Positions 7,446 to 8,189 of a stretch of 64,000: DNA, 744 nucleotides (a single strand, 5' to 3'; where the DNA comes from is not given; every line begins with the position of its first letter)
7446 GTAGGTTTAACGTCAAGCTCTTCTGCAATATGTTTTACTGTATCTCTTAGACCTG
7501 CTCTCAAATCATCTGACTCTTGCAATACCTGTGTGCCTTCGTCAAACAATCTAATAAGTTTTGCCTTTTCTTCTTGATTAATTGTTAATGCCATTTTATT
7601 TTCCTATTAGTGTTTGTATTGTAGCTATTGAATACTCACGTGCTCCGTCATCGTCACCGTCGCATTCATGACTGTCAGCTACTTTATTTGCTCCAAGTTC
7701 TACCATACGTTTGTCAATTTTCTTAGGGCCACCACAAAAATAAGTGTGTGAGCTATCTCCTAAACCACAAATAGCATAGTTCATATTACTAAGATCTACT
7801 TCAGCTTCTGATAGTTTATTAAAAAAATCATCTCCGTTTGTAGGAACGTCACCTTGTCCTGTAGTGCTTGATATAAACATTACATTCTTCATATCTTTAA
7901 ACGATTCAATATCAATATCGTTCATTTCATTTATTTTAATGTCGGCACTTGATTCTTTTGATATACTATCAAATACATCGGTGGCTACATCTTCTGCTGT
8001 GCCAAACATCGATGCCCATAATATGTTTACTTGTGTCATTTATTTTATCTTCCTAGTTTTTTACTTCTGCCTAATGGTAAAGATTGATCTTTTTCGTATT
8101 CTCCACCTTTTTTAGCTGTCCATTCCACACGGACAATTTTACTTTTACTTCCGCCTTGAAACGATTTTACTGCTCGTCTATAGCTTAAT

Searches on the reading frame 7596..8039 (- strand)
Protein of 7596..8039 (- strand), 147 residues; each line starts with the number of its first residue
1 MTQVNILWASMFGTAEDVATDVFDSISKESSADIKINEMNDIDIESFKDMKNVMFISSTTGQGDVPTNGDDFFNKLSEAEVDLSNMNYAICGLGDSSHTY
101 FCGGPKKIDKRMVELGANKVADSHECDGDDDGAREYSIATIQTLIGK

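Call 34: search_protein_families(library=pfam, proteins=[window:7596-8039:-], max_evalue=0.001)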
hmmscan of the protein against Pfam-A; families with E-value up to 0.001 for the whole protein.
window:7596-8039:- (147 aa): 1 family
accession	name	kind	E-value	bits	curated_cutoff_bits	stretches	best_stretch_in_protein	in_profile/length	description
PF00258.30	Flavodoxin_1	-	5e-24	85.5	25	1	6-132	1-135/143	Flavodoxin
